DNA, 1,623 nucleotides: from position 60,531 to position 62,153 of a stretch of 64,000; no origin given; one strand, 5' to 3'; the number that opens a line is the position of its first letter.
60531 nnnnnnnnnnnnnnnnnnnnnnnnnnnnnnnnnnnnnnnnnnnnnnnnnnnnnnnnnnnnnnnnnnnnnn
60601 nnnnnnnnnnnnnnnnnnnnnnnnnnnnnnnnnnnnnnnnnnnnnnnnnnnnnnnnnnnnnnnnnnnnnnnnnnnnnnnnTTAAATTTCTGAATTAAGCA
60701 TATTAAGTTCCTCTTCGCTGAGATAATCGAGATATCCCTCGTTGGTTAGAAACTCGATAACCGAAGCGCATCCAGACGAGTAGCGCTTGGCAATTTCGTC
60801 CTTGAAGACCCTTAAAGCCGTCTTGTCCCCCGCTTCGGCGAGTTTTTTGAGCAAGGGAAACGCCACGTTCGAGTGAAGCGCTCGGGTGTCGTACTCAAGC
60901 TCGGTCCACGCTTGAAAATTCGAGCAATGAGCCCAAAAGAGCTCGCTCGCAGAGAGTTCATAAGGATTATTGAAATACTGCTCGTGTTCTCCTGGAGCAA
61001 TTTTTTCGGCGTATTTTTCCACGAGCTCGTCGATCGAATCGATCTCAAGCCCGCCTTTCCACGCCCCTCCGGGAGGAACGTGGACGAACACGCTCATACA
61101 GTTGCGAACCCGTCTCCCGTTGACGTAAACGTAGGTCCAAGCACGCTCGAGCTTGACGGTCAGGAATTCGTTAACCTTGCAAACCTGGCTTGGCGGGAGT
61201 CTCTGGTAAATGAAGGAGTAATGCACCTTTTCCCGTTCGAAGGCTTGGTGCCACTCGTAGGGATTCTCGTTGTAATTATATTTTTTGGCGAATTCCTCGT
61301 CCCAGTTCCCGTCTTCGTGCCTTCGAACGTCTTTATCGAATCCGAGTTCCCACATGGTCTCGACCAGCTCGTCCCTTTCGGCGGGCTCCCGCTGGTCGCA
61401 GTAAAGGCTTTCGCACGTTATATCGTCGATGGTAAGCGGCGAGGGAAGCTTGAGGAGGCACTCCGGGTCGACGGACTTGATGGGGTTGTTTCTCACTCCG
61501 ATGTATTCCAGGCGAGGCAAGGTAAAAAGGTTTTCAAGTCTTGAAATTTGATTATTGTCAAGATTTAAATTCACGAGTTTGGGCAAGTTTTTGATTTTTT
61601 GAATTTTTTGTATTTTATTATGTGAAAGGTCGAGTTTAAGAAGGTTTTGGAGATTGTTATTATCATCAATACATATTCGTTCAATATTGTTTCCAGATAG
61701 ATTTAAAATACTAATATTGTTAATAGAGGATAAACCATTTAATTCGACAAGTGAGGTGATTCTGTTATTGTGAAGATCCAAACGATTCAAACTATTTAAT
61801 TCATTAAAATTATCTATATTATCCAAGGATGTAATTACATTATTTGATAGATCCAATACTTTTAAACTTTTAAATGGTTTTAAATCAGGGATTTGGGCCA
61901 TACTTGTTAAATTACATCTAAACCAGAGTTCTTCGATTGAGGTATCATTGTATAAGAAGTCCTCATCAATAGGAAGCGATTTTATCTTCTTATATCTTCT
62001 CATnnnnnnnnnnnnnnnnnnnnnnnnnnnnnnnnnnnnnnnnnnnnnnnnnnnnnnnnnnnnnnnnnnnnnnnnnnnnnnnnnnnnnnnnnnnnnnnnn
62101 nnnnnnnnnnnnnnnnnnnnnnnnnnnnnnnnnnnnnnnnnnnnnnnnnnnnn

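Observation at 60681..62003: Compositional chimera inside one intact ORF: AT-rich LRR N-terminus fused in frame to a ~53% GC C-terminal domain, with the junction inside the LRR array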

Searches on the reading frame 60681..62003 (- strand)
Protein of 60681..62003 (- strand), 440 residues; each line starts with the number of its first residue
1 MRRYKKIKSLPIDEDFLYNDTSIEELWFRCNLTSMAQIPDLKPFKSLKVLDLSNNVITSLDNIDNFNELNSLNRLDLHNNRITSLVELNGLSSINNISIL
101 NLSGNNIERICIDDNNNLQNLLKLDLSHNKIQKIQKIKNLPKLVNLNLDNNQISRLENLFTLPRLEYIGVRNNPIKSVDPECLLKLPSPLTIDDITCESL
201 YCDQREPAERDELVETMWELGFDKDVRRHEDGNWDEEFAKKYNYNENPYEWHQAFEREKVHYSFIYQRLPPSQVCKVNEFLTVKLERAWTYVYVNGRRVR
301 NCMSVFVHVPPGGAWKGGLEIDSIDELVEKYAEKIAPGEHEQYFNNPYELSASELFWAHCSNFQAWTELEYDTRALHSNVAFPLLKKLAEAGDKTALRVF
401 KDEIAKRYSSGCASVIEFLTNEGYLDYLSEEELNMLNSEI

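Call 8: search_protein_families(library=pfam, proteins=[window:60681-62003:-], max_evalue=0.1)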
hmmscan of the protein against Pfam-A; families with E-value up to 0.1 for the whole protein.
window:60681-62003:- (440 aa): 8 families
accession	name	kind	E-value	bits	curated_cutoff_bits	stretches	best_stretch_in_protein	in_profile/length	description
PF12799.13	LRR_4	-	9.2e-17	61.1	27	4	119-159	1-42/44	Leucine Rich repeats (2 copies)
PF13855.12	LRR_8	-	1.7e-15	56.9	27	2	96-153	2-61/61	Leucine rich repeat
PF23598.1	LRR_14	-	7.5e-06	25.4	40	1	33-167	13-143/353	Leucine-rich repeat region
PF23952.1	LRR_EndoS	-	0.00011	22.8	27.9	1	4-80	44-116/116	Endo-beta-N-acetylglucosaminidase EndoS LRR domain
PF00560.39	LRR_1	-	0.00013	21.8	20.6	0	46-61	1-18/23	Leucine Rich Repeat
PF24048.1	LRR_NXF1-5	-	0.00096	19.2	30.5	0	69-108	53-93/142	NXF1/2/3/5 leucine-rich repeat domain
PF14580.12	LRR_9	-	0.0015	18.6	30.5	0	123-178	46-103/175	Leucine-rich repeat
PF23211.1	LRR_LRWD1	-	0.0044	17.2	28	1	95-180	16-103/190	Leucine-rich repeat and WD repeat-containing protein 1, LRR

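Call 9: find_homologous_proteins(query=window:60681-62003:-)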
Query window:60681-62003:- (440 aa): 584 proteins with E <= 0.001 among 8000 candidates; the best 120 are listed.
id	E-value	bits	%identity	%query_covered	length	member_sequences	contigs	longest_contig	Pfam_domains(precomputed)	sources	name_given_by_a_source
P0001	9.2e-298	1005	100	100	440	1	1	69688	PF23598.2,PF12799.14,PF13855.13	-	-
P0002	2.6e-69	252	35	99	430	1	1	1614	PF24048.2,PF23598.2,PF13516.13,PF14580.13,PF00560.40,PF12799.14,PF13855.13,PF23211.1,PF23952.2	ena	-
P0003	4.5e-65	238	37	99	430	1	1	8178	PF24048.2,PF23598.2,PF13516.13,PF14580.13,PF00560.40,PF12799.14,PF13855.13,PF23211.1,PF23952.2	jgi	-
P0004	2.9e-60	223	37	92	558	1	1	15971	PF24048.2,PF23598.2,PF13516.13,PF14580.13,PF00560.40,PF12799.14,PF13855.13,PF23952.2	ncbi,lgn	-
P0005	1.6e-58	217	39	89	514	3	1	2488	PF24048.2,PF23598.2,PF14580.13,PF00560.40,PF12799.14,PF13855.13,PF23211.1,PF23952.2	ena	-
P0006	3.6e-58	216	37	99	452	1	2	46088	PF23598.2,PF14580.13,PF00560.40,PF12799.14,PF13855.13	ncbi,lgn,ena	-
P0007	6.2e-55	205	38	93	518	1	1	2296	PF24048.2,PF14580.13,PF12799.14,PF13855.13,PF23952.2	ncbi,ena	-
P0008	5.9e-54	202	51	36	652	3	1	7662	PF23598.2,PF14580.13,PF25019.1,PF00560.40,PF12799.14,PF13855.13,PF23952.2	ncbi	ncbi:MAG: leucine-rich repeat domain-containing protein [Promethearchaeia archaeon]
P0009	1.0e-50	191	47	38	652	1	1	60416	PF23598.2,PF14580.13,PF00560.40,PF12799.14,PF13855.13,PF23952.2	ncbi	ncbi:MAG: leucine-rich repeat domain-containing protein [Promethearchaeia archaeon]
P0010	1.0e-49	188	43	37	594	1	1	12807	PF14559.13,PF13431.13,PF23598.2,PF14580.13,PF00560.40,PF12799.14,PF13428.13,PF13855.13,PF13181.13,PF07719.24,PF23952.2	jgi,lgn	jgi:Leucine-rich repeat (LRR) protein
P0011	2.5e-48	183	46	36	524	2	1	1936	PF23598.2,PF14580.13,PF00560.40,PF12799.14,PF13855.13,PF23952.2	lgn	-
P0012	1.1e-47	181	35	95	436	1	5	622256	PF23598.2,PF14580.13,PF00560.40,PF12799.14,PF13855.13,PF23211.1,PF23952.2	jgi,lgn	-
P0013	1.6e-47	181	43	36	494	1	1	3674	PF24048.2,PF23598.2,PF14580.13,PF00560.40,PF12799.14,PF13855.13,PF23952.2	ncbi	-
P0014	1.7e-47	181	36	91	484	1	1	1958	PF14580.13,PF12799.14,PF13855.13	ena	-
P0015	1.8e-47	180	46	34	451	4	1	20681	PF23598.2,PF00560.40,PF12799.14,PF23286.1,PF13855.13,PF23211.1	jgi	-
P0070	4.2e-39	153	45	36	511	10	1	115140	PF00560.40,PF12799.14,PF13855.13,PF23952.2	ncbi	-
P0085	3.1e-38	150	44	34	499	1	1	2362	PF14580.13,PF12799.14,PF13855.13,PF23952.2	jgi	jgi:hypothetical protein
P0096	1.3e-37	148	48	38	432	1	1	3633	PF10602.16,PF25063.1,PF14853.13,PF13431.13,PF23914.2,PF13414.13,PF13176.13,PF12569.15,PF13428.13,PF13374.13,PF14559.13,PF25068.3,PF13371.13,PF00515.35,PF12895.14,PF13424.13,PF21033.5,PF13432.13,PF13181.13,PF07719.24,PF13174.13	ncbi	ncbi:MAG: tetratricopeptide repeat protein [Candidatus Hermodarchaeota archaeon]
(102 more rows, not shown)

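Call 14: find_encoding_contigs(protein=window:60681-62003:-, flank=10000)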
Protein window:60681-62003:- (440 aa): 1 contig read that carries it; 1 place shown.
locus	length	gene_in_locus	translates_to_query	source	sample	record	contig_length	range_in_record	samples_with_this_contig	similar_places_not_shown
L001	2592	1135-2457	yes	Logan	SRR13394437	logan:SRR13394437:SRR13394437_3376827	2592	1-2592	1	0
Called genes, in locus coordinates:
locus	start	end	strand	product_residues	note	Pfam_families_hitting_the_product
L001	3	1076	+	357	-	?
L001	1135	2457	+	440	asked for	PF23598:LRR_14 (faint), PF12799:LRR_4 (weak), PF13855:LRR_8, PF12799:LRR_4 (weak)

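Call 41: search_protein_families(library=ncbifam, proteins=[window:60681-62003:-], max_evalue=0.01)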
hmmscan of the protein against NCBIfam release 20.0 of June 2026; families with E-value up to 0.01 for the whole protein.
window:60681-62003:- (440 aa): 6 families
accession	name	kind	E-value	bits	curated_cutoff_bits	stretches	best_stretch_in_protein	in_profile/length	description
NF047464.1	FibnectbindLIC11051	equivalog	2.1e-11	43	1000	1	35-179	432-573/685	LIC_11051 family fibronectin-binding protein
NF033188.1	internalin_H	exception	3.1e-11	42.6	1050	1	36-180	108-247/548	InlH/InlC2 family class 1 internalin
NF033190.2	inl_like_NEAT_1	exception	7.8e-11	41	1275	2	39-173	254-383/754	NEAT domain-containing leucine-rich repeat protein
NF033189.1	internalin_A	exception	3.8e-08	32.1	1600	1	34-178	130-265/799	class 1 internalin InlA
NF041381.1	XopAC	subfamily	0.0028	16.4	450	1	39-158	83-201/451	XopAC/AvrAC family type III secretion system effector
NF033186.1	internalin_K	exception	0.0054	15.2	1100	1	44-170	71-194/604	class 1 internalin InlK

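Call 46: find_encoding_contigs(protein=P0070, flank=4000, max_places=2)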
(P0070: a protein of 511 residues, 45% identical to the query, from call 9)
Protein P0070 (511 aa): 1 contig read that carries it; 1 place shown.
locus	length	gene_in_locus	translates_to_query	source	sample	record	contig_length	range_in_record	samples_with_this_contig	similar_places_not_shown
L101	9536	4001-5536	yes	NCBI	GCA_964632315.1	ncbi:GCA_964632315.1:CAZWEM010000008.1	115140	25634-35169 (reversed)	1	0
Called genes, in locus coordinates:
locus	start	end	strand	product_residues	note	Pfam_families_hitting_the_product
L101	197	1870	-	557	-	PF00496:SBP_bac_5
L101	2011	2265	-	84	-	PF00240:ubiquitin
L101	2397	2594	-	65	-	-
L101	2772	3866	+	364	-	-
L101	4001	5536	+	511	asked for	PF00560:LRR_1 (faint), PF13855:LRR_8 (faint), PF23952:LRR_EndoS (faint), PF12799:LRR_4 (weak)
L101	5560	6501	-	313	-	PF02445:NadA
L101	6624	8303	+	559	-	PF00293:NUDIX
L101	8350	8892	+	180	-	PF25084:LbH_EIF2B (weak), PF25087:GMPPB_C (faint), PF00132:Hexapep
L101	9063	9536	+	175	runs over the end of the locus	-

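Call 47: find_encoding_contigs(protein=P0085, flank=4000, max_places=2)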
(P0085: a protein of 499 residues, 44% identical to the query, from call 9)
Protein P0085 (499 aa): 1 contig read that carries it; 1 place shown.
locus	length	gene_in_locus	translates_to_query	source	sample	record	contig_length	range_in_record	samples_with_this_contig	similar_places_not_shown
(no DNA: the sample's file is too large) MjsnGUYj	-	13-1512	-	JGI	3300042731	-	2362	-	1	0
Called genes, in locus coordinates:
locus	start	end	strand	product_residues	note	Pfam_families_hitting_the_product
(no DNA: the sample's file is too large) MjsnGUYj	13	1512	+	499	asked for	PF14580:LRR_9 (weak), PF23952:LRR_EndoS (faint), PF12799:LRR_4, PF13855:LRR_8 (weak)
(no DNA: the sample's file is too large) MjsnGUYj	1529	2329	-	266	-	-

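Call 60: find_encoding_contigs(protein=P0003, flank=5000, max_places=2)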
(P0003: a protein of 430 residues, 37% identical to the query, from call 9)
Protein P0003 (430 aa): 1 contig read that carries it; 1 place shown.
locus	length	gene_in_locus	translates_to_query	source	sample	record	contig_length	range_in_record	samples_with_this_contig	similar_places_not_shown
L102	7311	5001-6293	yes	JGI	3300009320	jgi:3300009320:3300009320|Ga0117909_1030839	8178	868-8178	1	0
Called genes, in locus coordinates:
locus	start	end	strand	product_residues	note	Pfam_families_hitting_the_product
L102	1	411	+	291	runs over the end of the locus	PF00512:HisKA, PF00072:Response_reg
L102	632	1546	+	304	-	PF00512:HisKA, PF00072:Response_reg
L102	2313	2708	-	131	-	PF00933:Glyco_hydro_3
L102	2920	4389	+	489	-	-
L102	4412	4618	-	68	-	PF01425:Amidase (weak)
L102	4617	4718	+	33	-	-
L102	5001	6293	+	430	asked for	PF14580:LRR_9 (weak), PF12799:LRR_4 (weak), PF13855:LRR_8 (weak), PF12799:LRR_4 (weak), PF13855:LRR_8, PF12799:LRR_4, PF13855:LRR_8, PF12799:LRR_4, +6 more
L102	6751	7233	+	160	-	-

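Call 61: find_encoding_contigs(protein=P0006, flank=5000, max_places=2)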
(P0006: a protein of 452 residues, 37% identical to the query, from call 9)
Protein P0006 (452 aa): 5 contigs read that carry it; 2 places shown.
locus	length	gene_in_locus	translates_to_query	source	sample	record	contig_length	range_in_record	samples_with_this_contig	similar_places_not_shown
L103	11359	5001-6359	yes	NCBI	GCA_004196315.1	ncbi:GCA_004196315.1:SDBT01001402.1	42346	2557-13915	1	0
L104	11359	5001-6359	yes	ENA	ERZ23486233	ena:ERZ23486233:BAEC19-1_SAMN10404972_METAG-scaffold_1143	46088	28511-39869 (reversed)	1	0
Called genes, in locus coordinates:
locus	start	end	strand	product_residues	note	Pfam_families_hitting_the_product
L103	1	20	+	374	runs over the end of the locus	PF01264:Chorismate_synt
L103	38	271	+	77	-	-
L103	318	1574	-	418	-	PF01408:GFO_IDH_MocA, PF22725:GFO_IDH_MocA_C3, PF02894:GFO_IDH_MocA_C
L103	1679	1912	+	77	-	-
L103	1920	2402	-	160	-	PF01927:Mut7-C, PF18480:DUF5615 (weak)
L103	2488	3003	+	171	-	PF02663:FmdE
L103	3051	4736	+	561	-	-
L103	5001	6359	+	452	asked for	PF14580:LRR_9, PF23598:LRR_14 (faint), PF00560:LRR_1 (faint), PF12799:LRR_4 (weak), PF13855:LRR_8 (weak), PF12799:LRR_4 (weak)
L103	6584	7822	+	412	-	PF16575:CLP1_P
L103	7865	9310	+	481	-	-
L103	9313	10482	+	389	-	-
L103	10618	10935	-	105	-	-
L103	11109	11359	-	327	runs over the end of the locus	-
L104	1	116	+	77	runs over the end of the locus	-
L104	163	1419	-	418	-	PF01408:GFO_IDH_MocA, PF22725:GFO_IDH_MocA_C3, PF02894:GFO_IDH_MocA_C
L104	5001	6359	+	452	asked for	PF14580:LRR_9, PF23598:LRR_14 (faint), PF00560:LRR_1 (faint), PF12799:LRR_4 (weak), PF13855:LRR_8 (weak), PF12799:LRR_4 (weak)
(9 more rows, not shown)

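Call 62: find_encoding_contigs(protein=P0004, flank=5000, max_places=2)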
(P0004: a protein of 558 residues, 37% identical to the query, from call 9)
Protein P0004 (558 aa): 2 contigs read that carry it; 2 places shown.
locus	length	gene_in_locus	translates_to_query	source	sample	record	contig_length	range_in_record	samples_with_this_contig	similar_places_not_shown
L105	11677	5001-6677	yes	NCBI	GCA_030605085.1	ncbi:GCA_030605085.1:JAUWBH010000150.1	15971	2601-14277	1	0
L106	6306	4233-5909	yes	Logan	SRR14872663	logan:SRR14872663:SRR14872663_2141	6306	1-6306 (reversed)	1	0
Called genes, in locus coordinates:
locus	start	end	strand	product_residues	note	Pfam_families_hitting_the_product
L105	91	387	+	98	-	-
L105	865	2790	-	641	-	PF00881:Nitroreductase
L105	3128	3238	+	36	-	-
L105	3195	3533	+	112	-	-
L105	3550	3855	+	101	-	-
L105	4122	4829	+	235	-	-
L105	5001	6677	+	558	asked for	PF23952:LRR_EndoS (faint), PF23598:LRR_14, PF14580:LRR_9, PF13855:LRR_8, PF12799:LRR_4 (weak), PF13855:LRR_8, PF12799:LRR_4, PF13855:LRR_8 (weak), +3 more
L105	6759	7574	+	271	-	PF00072:Response_reg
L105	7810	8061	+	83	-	-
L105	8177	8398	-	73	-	-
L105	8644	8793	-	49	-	PF02518:HATPase_c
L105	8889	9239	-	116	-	-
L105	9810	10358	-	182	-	-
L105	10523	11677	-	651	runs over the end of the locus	-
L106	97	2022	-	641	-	PF00881:Nitroreductase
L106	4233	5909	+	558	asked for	PF23952:LRR_EndoS (faint), PF23598:LRR_14, PF14580:LRR_9, PF13855:LRR_8, PF12799:LRR_4 (weak), PF13855:LRR_8, PF12799:LRR_4, PF13855:LRR_8 (weak), +3 more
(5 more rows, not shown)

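Call 73: find_encoding_contigs(protein=P0096, flank=4000, max_places=1)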
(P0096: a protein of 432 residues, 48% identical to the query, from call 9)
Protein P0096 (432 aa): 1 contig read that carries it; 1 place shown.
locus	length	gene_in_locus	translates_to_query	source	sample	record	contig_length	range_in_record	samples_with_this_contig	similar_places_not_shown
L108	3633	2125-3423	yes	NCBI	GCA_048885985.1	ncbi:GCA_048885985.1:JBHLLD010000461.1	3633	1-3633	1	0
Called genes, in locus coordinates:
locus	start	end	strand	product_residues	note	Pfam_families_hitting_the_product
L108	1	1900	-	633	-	PF02359:CDC48_N, PF13401:AAA_22 (faint), PF13173:AAA_14 (faint), PF07728:AAA_5 (faint), PF05496:RuvB_N (weak), PF00004:AAA, PF17862:AAA_lid_3, PF00004:AAA, +14 more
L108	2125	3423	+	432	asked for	PF25068:ARM_TT21_4th (faint), PF13181:TPR_8 (faint), PF14559:TPR_19 (weak), PF13432:TPR_16 (weak), PF12895:ANAPC3 (weak), PF25063:ARM_TT21_C (weak), PF00515:TPR_1, PF07719:TPR_2 (weak), +13 more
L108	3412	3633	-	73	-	?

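Call 81: search_protein_families(library=padloc, proteins=[window:60681-62003:-], max_evalue=0.01)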
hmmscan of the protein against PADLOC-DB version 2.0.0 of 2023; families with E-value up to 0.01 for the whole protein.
window:60681-62003:- (440 aa): 0 families

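Call 82: search_protein_families(library=phrogs, proteins=[window:60681-62003:-], max_evalue=0.01)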
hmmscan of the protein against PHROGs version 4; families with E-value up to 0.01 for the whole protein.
window:60681-62003:- (440 aa): 0 families
